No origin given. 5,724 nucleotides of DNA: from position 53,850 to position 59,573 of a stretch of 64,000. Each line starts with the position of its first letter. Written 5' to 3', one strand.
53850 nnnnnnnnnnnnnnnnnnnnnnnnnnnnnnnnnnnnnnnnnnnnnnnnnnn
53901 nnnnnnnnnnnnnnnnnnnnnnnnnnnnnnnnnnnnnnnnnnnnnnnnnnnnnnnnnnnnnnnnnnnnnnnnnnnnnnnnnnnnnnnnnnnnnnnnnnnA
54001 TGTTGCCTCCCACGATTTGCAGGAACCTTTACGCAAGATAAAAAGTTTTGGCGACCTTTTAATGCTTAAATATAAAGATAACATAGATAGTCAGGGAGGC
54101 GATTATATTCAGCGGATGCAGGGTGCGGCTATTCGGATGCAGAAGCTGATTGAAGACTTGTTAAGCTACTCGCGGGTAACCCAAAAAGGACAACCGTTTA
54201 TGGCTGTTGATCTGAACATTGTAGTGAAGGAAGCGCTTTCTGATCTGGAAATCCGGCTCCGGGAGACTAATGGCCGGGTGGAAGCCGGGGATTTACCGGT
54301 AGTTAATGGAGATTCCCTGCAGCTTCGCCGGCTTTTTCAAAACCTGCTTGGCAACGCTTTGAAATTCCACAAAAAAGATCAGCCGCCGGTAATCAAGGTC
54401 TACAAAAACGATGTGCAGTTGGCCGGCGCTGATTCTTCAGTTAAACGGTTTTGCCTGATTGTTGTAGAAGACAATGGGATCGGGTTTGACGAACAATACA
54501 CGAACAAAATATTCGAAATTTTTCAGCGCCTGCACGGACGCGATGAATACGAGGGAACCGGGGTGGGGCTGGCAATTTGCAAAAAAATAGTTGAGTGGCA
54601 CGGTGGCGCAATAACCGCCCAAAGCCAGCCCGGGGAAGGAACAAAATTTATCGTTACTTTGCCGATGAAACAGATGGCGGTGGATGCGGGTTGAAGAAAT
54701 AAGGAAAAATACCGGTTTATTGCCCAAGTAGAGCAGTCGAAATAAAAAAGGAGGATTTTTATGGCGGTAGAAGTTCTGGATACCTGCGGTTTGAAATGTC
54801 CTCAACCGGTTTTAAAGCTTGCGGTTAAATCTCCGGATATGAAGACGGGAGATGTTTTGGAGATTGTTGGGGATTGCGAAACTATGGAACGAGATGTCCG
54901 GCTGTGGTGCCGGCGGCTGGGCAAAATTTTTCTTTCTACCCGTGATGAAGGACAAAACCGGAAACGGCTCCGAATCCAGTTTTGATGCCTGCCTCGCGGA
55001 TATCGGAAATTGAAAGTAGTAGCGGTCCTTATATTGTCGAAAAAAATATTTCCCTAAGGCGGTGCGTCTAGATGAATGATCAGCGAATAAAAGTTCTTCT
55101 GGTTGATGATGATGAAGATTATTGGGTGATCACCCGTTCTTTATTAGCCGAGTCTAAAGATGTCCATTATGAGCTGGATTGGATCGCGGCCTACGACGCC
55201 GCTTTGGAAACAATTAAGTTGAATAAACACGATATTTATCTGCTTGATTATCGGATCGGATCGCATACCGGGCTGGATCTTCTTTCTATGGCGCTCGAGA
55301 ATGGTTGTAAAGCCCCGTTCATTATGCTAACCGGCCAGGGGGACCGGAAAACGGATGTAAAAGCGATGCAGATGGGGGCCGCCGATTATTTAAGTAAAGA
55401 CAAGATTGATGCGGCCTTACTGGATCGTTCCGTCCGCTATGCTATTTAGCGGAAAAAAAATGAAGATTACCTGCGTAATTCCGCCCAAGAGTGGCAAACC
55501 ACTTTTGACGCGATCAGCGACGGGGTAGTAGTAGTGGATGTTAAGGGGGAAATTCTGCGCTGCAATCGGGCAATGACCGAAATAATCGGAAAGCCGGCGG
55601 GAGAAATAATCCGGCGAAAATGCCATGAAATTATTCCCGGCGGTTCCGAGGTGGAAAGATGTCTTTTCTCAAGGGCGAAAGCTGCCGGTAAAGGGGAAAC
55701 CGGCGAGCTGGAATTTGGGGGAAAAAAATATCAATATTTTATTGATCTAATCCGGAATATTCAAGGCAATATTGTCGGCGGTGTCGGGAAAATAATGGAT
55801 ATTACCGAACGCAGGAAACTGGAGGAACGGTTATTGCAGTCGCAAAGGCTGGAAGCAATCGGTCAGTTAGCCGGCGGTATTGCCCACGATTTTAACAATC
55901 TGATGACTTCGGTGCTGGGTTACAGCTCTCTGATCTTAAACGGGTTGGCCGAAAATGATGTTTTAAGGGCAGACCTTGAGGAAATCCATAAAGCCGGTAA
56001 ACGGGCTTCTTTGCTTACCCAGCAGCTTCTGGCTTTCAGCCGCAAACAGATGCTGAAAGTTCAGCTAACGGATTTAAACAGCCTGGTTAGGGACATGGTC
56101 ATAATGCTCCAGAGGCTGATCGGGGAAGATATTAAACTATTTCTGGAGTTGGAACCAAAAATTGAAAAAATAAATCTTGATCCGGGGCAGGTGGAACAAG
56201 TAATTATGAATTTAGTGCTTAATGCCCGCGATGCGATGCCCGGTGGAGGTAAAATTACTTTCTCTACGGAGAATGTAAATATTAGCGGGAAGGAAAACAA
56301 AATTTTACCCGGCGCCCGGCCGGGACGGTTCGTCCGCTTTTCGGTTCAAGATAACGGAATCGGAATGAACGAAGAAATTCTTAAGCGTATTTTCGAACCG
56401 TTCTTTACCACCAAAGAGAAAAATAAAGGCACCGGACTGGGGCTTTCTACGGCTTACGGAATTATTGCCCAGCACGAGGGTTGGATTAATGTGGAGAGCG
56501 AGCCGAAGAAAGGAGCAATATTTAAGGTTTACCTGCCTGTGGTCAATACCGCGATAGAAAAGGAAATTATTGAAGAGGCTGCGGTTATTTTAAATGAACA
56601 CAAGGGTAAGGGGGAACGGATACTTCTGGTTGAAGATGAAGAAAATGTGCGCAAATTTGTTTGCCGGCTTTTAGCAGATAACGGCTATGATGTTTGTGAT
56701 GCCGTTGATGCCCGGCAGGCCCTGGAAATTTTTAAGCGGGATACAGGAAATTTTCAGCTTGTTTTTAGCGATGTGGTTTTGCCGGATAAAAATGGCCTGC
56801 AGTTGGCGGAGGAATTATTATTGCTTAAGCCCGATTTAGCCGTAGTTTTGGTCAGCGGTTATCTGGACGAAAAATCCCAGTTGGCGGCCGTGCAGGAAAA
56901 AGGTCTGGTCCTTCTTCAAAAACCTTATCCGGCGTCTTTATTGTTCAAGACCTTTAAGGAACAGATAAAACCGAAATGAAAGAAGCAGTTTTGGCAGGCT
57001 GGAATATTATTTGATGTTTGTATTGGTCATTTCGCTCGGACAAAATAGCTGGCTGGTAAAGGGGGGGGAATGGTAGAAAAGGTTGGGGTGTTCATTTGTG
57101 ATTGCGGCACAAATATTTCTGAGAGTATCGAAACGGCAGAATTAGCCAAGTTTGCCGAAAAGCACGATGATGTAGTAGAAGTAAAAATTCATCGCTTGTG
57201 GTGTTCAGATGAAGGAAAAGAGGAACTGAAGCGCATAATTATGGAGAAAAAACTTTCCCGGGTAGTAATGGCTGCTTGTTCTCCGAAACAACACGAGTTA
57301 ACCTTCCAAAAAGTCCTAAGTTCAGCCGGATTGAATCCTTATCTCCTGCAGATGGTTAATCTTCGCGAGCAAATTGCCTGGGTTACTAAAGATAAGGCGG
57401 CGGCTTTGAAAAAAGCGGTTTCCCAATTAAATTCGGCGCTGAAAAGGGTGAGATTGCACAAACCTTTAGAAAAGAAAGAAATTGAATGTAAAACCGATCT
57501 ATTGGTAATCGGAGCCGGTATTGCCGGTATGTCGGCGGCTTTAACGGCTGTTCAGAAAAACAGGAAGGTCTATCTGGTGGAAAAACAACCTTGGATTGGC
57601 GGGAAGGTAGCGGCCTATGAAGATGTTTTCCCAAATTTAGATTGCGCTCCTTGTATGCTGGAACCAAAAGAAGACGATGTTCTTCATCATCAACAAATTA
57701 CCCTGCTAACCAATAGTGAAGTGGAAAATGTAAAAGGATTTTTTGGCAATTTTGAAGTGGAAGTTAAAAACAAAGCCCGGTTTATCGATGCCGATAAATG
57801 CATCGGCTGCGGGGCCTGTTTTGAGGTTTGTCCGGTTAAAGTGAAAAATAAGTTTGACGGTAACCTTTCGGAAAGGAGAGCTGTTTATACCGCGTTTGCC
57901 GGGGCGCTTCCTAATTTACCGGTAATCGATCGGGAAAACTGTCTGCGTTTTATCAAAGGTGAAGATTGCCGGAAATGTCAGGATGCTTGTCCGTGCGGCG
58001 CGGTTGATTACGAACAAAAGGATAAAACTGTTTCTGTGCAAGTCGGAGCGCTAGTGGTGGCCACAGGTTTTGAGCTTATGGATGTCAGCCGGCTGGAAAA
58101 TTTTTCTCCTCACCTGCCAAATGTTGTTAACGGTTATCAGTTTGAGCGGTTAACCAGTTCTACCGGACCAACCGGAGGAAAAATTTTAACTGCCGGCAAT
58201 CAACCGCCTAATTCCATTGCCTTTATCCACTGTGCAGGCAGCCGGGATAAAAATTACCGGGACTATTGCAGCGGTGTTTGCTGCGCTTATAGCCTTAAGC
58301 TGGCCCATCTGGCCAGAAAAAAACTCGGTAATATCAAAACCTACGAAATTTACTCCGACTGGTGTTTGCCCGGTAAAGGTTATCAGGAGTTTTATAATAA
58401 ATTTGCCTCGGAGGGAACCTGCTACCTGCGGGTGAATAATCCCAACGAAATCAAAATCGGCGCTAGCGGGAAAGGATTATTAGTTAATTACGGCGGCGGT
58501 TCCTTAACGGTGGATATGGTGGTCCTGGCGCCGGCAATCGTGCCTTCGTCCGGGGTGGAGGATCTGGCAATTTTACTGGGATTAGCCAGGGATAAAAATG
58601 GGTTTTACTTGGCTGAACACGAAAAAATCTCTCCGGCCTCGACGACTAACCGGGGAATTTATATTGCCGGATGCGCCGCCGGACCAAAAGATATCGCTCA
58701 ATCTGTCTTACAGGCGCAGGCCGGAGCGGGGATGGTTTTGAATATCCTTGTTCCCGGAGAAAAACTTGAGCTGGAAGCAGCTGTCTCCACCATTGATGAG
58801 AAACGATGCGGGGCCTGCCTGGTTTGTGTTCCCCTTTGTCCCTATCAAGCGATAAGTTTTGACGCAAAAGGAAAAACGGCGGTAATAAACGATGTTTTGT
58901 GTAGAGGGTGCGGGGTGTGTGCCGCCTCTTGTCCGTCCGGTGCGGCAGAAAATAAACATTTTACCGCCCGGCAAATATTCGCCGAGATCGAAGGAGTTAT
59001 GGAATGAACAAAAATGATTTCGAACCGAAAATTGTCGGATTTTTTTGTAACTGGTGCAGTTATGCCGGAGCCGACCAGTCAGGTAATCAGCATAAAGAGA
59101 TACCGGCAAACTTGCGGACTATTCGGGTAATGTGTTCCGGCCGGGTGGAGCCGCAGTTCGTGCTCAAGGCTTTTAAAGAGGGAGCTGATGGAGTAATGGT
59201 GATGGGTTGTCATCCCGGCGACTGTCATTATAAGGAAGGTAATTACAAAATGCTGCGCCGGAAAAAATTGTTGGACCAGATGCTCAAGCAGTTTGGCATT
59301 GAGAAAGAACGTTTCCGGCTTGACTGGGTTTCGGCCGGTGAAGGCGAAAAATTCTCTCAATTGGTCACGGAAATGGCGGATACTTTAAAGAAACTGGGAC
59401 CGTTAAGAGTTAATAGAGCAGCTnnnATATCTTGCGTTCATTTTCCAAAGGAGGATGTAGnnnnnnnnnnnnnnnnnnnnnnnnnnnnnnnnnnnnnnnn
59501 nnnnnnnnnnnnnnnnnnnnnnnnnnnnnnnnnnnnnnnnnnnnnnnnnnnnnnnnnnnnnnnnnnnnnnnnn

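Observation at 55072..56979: In-frame TAG splits what looks like a single REC-PAS-HisKA-HATPase-REC hybrid kinase into a stand-alone receiver and a kinase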

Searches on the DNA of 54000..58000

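Call 40: search_rna_families(source=window, start=54000, end=58000, threshold=evalue, max_evalue=1)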
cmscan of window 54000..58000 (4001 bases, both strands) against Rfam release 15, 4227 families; matches with E-value up to 1: 1.
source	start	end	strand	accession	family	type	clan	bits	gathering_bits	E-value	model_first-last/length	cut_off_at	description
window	54041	54142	-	RF00156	SNORA70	Gene; snRNA; snoRNA; HACA-box;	-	22.9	40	0.21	1-135/135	no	Small nucleolar RNA SNORA70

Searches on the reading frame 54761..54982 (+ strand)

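Call 5: search_protein_families(library=pfam, proteins=[window:54761-54982:+], max_evalue=0.01)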
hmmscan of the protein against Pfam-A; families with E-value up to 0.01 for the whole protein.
window:54761-54982:+ (74 aa): 1 family
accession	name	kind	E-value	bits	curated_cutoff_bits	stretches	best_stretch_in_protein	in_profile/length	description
PF01206.22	TusA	-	5e-15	55.5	28.6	1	5-72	2-68/70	Sulfurtransferase TusA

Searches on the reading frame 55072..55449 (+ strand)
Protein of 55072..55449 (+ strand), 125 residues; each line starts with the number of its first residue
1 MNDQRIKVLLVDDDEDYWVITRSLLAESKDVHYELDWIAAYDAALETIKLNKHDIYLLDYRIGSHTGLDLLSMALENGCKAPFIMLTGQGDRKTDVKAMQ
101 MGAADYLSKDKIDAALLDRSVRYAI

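Call 10: find_encoding_contigs(protein=window:55072-55449:+, flank=3000, max_places=10)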
Protein window:55072-55449:+ (125 aa): no gene with exactly this product is on record in the collection.

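Call 13: list_cluster_members(proteins=[P0001, window:55072-55446:+, P0002])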
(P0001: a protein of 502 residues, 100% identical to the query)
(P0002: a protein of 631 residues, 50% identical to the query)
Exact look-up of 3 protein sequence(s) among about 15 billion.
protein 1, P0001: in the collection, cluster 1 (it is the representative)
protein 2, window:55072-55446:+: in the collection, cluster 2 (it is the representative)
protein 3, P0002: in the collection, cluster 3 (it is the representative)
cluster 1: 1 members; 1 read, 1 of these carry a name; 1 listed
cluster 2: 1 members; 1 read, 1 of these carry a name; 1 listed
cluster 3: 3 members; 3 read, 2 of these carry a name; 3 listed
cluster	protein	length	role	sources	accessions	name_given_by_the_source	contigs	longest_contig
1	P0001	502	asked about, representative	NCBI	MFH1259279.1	MAG: ATP-binding protein [Elusimicrobiota bacterium]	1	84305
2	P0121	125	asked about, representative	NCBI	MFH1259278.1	MAG: response regulator [Elusimicrobiota bacterium]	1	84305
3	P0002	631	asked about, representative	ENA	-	-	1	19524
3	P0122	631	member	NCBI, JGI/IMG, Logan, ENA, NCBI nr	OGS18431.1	MAG: hypothetical protein A2219_06195 [Elusimicrobia bacterium RIFOXYA2_FULL_50_26]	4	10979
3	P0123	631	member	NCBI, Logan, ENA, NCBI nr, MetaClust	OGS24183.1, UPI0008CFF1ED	MAG: hypothetical protein A2314_04160 [Elusimicrobia bacterium RIFOXYB2_FULL_50_12] | status=active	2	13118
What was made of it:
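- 55072..55449 (+): Receiver (REC) ORF of 125 aa, including the terminating TAG. It is a complete (beta-alpha)5 domain with D13/D14, phospho-acceptor D59, T87 and K109. GenBank MFH1259278.1 is named 'response regulator' (call 13).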

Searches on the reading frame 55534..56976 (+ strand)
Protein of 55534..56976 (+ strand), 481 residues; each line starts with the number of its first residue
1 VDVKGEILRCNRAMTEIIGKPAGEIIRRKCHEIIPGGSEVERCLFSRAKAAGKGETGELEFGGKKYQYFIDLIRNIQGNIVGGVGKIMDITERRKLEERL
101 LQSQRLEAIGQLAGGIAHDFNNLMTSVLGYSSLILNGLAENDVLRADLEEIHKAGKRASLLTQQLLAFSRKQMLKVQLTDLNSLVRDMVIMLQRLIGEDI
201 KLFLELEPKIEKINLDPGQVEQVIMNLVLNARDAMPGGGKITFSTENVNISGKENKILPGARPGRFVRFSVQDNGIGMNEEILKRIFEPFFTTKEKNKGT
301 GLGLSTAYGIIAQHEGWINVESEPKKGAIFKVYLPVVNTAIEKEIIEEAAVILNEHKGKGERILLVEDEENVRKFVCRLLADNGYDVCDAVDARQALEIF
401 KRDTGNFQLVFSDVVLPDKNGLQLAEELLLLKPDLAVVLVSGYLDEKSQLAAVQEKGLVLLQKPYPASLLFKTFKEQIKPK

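Call 5: search_protein_families(library=pfam, proteins=[window:55534-56976:+], max_evalue=0.01)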
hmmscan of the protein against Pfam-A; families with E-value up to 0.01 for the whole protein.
window:55534-56976:+ (481 aa): 8 families
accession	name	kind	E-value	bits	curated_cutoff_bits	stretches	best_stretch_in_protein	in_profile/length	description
PF02518.31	HATPase_c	-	6.5e-24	85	26.4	1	216-336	2-109/111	Histidine kinase-, DNA gyrase B-, and HSP90-like ATPase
PF00072.30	Response_reg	-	3.2e-16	59.9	30.2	1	363-472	1-108/111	Response regulator receiver domain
PF00512.31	HisKA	-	9.3e-10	38.9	26.9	1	110-172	3-64/66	His Kinase A (phospho-acceptor) domain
PF13426.13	PAS_9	-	2.4e-07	31.4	27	1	2-92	8-103/103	PAS domain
PF00989.32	PAS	-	3.8e-06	27.3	22.6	1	2-69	18-88/113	PAS fold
PF08448.16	PAS_4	-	0.00063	20.4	23.1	1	4-94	14-109/110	PAS fold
PF13589.12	HATPase_c_3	-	0.0021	18.5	25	1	220-303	3-76/137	Histidine kinase-, DNA gyrase B-, and HSP90-like ATPase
PF10090.15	HPTransfase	-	0.0045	17.2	22.9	1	222-246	34-58/123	Histidine phosphotransferase C-terminal domain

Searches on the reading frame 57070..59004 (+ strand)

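Call 23: search_protein_families(library=pfam, proteins=[window:57070-59004:+], max_evalue=0.001)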
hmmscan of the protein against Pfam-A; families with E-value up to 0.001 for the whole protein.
window:57070-59004:+ (645 aa): 19 families
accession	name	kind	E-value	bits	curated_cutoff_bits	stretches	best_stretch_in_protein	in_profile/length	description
PF00037.32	Fer4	-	1.9e-16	59.5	21.1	2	239-257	3-21/24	4Fe-4S binding domain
PF12837.12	Fer4_6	-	4.2e-16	58.5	25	1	239-257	4-22/24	4Fe-4S binding domain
PF12838.12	Fer4_7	-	4.9e-16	59.4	27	3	579-625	1-52/52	4Fe-4S dicluster domain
PF13237.11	Fer4_10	-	5.4e-14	52.3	25.5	2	575-622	4-53/53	4Fe-4S dicluster domain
PF14697.11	Fer4_21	-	3.5e-13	49.9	35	2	574-623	2-53/59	4Fe-4S dicluster domain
PF12797.12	Fer4_2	-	6e-13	48.3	24.5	1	237-256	3-22/22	4Fe-4S binding domain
PF13187.11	Fer4_9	-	1.3e-10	41.6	27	1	579-625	1-51/52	4Fe-4S dicluster domain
PF13484.11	Fer4_16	-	2.7e-10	41.3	30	1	243-309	1-65/66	4Fe-4S double cluster binding domain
PF12831.13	FAD_oxidored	-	9e-10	38.8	27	1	143-181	1-39/416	FAD dependent oxidoreductase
PF07992.20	Pyr_redox_2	-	2.4e-09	37.5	26.1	1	143-244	2-103/291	Pyridine nucleotide-disulphide oxidoreductase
PF25160.1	LdpA_Fe-S-bd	-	5.2e-09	36.2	27.6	0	239-258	23-42/49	LdpA Fe-S cluster-binding domain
PF13450.12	NAD_binding_8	-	6.1e-08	33.3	21.9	1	146-188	1-41/68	NAD(P)-binding Rossmann-like domain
PF00890.30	FAD_binding_2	-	2.3e-07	30.8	20.4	1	143-181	1-39/414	FAD binding domain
PF13534.11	Fer4_17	-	2.5e-07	31.6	22.2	0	235-258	37-60/61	4Fe-4S dicluster domain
PF01266.30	DAO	-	2e-06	28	27.9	1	143-178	1-37/353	FAD dependent oxidoreductase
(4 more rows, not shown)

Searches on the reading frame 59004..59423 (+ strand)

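Call 23: search_protein_families(library=pfam, proteins=[window:59004-59423:+], max_evalue=0.001)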
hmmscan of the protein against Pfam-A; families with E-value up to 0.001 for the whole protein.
window:59004-59423:+ (140 aa): 1 family
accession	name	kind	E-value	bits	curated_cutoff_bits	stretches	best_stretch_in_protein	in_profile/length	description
PF02662.21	FlpD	-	2.7e-53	179.6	22.3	1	10-132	1-123/123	Methyl-viologen-reducing hydrogenase, delta subunit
